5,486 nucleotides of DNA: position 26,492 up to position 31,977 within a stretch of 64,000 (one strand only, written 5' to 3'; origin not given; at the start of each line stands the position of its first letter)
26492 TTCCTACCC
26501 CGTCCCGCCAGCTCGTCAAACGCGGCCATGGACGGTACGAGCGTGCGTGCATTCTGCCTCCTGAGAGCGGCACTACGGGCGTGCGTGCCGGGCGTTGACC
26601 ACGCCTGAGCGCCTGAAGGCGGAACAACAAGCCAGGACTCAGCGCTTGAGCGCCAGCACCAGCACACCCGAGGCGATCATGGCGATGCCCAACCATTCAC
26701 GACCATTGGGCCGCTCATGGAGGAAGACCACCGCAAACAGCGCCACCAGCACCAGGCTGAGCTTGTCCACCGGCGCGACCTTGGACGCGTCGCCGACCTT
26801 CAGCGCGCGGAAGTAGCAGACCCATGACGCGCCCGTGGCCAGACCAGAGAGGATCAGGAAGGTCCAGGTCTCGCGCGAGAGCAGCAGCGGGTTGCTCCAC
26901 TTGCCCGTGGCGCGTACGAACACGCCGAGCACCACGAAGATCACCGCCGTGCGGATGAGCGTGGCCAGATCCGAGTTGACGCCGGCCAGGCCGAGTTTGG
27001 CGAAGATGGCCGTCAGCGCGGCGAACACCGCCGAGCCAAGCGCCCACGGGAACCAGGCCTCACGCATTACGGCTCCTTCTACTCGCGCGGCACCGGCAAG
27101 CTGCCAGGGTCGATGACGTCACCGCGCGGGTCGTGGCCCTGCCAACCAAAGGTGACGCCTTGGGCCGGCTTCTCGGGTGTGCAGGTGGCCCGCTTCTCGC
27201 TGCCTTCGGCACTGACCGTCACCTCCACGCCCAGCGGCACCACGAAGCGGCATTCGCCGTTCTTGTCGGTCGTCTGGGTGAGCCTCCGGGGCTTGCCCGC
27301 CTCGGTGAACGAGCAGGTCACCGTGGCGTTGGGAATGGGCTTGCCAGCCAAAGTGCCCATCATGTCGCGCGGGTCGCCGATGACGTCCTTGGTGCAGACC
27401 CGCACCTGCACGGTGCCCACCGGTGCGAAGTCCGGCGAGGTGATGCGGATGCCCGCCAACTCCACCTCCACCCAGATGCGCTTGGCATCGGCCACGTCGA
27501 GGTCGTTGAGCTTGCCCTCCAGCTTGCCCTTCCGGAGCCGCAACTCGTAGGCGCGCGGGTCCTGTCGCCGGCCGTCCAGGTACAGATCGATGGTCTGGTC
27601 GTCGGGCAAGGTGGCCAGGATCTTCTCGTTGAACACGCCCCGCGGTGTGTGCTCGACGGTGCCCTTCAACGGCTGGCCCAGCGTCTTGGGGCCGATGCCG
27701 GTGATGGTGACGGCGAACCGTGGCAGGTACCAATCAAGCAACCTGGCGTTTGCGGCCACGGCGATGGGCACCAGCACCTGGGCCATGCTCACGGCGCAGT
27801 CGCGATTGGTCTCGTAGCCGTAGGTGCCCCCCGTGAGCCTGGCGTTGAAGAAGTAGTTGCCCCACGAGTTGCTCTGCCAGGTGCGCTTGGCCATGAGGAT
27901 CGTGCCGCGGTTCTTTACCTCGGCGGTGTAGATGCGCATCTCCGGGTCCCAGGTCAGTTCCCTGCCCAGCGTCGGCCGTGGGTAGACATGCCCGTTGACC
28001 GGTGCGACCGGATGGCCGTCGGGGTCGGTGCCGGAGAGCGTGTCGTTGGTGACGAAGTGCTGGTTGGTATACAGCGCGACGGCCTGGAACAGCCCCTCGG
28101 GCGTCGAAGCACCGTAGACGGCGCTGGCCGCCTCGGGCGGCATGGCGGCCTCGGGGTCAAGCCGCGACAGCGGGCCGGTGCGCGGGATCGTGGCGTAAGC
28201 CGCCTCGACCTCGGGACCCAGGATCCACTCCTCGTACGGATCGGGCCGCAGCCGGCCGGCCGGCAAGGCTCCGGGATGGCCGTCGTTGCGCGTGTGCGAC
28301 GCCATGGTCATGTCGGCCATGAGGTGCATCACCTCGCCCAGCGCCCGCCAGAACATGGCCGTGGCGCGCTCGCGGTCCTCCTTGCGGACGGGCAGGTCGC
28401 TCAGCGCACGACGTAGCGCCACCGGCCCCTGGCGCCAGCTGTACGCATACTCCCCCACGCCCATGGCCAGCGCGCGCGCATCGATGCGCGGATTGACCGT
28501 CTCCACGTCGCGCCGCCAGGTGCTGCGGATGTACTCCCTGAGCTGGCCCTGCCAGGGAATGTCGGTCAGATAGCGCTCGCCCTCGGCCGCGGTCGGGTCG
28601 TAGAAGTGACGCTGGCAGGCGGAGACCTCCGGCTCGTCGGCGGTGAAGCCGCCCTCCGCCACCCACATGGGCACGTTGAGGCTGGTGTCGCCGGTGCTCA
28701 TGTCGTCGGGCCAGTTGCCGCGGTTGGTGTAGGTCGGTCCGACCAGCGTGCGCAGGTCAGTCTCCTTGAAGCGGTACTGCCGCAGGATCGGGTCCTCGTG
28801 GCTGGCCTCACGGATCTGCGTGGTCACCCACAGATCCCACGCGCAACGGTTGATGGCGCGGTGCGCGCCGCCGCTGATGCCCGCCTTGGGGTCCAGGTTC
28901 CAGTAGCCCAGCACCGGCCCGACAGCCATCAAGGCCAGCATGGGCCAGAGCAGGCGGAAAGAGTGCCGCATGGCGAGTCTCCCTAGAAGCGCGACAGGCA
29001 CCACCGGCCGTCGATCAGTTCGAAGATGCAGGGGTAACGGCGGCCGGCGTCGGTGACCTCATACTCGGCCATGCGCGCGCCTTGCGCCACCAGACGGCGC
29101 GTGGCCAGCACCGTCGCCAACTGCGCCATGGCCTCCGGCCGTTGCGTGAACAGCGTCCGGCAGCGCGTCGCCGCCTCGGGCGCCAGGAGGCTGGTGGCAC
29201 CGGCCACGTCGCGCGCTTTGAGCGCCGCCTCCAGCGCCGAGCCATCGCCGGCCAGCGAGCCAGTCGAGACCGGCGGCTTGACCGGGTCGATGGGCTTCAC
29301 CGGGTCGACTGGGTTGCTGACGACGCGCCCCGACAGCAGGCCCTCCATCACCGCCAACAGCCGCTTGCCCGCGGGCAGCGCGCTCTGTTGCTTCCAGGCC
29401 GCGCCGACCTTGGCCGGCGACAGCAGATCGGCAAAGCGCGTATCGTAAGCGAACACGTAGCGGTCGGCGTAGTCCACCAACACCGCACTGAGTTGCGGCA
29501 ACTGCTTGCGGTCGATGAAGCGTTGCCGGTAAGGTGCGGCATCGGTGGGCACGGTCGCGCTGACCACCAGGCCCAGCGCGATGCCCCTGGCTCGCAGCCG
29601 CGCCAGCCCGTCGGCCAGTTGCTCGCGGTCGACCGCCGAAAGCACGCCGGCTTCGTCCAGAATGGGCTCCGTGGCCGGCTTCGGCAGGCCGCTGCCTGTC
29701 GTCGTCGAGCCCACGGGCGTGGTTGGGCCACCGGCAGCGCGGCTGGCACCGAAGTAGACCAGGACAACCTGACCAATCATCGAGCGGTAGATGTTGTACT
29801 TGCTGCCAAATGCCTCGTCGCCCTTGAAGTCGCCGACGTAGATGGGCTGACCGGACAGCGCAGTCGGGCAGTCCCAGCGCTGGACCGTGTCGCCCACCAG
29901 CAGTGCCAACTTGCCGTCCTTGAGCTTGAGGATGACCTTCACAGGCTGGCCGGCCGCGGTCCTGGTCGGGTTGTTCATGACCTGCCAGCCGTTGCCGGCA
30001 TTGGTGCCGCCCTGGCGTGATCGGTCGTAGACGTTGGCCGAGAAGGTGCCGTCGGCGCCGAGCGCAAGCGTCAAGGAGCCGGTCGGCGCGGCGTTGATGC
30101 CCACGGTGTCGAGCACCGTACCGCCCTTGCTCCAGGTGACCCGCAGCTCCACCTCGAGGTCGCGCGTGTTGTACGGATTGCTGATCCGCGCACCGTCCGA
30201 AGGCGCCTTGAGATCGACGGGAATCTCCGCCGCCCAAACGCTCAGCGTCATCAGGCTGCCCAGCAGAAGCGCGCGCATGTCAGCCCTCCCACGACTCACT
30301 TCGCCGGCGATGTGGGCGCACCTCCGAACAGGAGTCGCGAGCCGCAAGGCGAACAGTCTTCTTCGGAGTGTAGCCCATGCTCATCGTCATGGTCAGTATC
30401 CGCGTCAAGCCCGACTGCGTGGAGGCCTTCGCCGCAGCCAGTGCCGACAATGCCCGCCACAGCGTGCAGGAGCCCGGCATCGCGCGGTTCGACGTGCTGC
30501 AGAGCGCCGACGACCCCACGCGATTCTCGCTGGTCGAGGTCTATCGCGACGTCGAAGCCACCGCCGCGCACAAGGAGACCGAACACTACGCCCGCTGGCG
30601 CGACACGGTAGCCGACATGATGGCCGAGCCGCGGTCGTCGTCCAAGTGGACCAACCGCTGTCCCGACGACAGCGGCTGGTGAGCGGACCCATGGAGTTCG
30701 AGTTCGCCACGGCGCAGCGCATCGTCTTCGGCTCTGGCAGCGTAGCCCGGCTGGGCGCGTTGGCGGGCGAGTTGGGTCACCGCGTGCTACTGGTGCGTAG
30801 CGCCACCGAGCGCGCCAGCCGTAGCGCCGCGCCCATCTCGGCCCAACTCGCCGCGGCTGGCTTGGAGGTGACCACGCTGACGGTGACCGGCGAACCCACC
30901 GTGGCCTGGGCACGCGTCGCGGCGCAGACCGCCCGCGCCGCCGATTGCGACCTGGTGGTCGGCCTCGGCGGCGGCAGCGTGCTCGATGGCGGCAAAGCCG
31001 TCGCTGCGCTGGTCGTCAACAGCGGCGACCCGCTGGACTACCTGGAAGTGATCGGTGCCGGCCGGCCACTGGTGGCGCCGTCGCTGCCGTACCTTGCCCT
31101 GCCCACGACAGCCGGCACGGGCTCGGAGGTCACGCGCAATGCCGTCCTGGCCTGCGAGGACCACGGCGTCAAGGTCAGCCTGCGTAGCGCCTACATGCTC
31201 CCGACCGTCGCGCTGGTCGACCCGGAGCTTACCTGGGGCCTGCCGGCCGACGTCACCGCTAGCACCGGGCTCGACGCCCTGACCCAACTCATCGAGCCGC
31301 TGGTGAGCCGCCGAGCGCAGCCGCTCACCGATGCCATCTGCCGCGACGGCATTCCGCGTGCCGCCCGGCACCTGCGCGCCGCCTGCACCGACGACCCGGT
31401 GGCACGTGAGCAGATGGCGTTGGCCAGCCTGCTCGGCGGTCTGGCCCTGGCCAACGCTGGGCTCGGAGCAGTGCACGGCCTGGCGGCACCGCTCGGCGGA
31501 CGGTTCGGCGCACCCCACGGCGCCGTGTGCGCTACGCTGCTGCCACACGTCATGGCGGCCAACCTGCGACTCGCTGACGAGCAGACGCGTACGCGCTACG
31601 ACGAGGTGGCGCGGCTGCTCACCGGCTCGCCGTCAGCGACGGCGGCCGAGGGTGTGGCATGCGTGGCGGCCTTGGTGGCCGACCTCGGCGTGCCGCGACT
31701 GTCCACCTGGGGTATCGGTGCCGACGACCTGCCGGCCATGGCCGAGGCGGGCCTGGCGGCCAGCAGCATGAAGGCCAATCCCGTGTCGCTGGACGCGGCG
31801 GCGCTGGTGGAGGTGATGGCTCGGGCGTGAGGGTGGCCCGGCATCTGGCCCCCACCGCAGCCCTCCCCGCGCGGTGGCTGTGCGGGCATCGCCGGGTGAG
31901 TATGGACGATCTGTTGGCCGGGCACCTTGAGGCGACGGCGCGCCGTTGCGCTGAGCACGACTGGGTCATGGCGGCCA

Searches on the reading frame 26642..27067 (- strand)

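Call 48: search_protein_families(library=pfam, proteins=[window:26642-27067:-], max_evalue=0.001)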
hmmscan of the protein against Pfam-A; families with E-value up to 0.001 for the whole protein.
window:26642-27067:- (142 aa): 2 families
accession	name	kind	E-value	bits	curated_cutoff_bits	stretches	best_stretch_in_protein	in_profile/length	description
PF00892.27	EamA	-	2.4e-22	80.1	28.2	1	7-139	5-134/135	EamA-like transporter family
PF05653.20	Mg_trans_NIPA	-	0.00067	19.4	26.2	0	73-138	53-119/295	Magnesium transporter NIPA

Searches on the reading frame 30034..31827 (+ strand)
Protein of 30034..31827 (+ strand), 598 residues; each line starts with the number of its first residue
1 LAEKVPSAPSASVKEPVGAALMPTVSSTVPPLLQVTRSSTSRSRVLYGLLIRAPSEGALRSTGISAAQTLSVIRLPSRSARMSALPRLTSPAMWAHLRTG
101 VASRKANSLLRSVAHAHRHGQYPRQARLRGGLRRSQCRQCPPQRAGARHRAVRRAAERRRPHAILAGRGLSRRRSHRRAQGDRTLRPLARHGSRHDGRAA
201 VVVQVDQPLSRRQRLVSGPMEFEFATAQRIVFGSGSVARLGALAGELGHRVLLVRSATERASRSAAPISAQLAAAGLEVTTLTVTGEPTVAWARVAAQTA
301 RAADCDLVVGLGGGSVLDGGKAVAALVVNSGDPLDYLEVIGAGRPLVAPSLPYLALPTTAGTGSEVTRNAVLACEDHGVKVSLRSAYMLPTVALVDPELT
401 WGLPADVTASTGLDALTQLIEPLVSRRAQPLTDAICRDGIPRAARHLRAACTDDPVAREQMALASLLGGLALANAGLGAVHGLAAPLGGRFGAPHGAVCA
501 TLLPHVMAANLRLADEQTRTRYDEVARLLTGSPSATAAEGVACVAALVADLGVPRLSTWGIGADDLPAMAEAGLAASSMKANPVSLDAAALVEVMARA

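Call 24: search_protein_families(library=pfam, proteins=[window:30034-31827:+], max_evalue=0.001)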
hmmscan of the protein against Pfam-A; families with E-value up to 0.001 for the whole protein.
window:30034-31827:+ (598 aa): 3 families
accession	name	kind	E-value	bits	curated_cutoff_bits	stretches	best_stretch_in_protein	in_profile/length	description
PF00465.25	Fe-ADH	-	7.1e-43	146.5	31.3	1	228-397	2-168/168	Iron-containing alcohol dehydrogenase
PF25137.1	ADH_Fe_C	-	1.5e-38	132.9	27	1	408-597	1-192/194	Fe-containing alcohol dehydrogenase family, C-terminal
PF13685.12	Fe-ADH_2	-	2.3e-09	37.9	28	1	232-325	2-95/149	Iron-containing alcohol dehydrogenase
